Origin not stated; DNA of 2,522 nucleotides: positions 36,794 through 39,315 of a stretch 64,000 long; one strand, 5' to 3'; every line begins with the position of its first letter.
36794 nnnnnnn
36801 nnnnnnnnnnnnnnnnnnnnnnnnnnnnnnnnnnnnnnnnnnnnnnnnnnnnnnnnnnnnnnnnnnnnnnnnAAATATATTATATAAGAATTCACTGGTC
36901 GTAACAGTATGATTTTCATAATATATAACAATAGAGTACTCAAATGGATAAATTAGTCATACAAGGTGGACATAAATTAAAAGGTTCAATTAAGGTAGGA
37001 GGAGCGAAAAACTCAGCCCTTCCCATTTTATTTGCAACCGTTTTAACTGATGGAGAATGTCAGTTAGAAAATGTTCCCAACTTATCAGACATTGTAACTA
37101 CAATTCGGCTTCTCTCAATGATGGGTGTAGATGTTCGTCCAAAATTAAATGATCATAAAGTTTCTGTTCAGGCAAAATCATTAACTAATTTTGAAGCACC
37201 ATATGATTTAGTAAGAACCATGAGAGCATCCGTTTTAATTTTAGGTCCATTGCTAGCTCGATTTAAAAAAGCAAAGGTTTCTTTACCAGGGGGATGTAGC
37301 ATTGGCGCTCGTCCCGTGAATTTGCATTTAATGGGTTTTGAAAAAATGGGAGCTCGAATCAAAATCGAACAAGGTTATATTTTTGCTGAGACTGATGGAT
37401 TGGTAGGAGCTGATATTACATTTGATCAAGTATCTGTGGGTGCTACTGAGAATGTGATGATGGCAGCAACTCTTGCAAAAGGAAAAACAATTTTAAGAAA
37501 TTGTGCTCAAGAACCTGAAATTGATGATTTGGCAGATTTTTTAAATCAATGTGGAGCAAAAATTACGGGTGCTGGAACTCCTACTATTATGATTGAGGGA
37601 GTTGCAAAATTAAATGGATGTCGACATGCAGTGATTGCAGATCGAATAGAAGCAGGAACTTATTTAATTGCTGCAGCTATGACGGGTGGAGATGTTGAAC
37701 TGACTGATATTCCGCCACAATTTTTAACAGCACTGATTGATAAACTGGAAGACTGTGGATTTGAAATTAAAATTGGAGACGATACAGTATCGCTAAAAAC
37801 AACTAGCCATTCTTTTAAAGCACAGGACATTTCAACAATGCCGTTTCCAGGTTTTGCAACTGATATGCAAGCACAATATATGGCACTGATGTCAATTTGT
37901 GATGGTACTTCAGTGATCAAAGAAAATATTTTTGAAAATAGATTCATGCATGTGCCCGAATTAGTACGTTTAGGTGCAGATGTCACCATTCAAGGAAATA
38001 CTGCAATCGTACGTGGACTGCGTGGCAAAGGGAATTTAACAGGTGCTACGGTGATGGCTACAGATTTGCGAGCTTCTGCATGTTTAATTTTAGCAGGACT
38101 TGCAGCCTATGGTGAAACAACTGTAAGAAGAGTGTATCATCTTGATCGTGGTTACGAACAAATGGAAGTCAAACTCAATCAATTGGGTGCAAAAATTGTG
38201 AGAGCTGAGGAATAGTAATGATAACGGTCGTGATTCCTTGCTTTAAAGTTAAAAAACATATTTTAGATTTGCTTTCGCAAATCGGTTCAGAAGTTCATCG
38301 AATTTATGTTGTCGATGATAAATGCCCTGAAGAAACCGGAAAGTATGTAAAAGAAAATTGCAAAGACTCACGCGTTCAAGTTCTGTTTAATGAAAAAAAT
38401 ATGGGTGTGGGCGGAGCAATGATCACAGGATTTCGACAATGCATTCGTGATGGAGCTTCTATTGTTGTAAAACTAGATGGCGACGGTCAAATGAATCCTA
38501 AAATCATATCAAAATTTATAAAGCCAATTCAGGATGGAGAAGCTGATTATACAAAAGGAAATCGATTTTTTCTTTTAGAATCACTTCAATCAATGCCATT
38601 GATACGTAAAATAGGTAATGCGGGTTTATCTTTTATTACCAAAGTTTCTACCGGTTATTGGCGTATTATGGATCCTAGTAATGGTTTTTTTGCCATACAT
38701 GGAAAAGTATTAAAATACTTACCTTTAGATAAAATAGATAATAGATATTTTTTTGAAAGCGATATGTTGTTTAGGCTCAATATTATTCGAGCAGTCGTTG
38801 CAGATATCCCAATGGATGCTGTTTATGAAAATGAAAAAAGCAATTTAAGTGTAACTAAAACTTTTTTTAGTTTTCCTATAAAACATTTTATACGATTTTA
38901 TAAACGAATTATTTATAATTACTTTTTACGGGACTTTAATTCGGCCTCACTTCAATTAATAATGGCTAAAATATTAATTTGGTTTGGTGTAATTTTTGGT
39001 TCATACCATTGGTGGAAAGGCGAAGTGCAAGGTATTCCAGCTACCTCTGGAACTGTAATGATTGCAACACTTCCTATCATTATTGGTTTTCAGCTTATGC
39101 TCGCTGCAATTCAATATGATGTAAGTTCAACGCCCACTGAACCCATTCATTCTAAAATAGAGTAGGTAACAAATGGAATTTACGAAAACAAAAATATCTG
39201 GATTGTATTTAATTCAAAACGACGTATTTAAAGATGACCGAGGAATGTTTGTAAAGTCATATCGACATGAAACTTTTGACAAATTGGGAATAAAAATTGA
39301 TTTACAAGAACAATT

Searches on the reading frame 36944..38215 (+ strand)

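Call 92: search_protein_families(library=pfam, proteins=[window:36944-38215:+], max_evalue=0.00001)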
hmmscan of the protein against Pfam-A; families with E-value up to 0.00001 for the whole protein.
window:36944-38215:+ (423 aa): 1 family
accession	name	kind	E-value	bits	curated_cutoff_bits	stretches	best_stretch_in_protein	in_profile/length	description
PF00275.25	EPSP_synthase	-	1.3e-111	373.8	22.8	1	7-411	2-417/417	EPSP synthase (3-phosphoshikimate 1-carboxyvinyltransferase)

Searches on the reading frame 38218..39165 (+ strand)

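Call 92: search_protein_families(library=pfam, proteins=[window:38218-39165:+], max_evalue=0.00001)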
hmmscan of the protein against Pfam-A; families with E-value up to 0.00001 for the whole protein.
window:38218-39165:+ (315 aa): 2 families
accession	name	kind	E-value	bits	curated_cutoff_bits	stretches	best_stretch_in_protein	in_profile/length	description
PF00535.33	Glycos_transf_2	-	2.9e-17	63.5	23.3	1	3-165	1-164/168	Glycosyl transferase family 2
PF13641.12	Glyco_tranf_2_3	-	4.3e-06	27.4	27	1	2-107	3-114/230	Glycosyltransferase like family 2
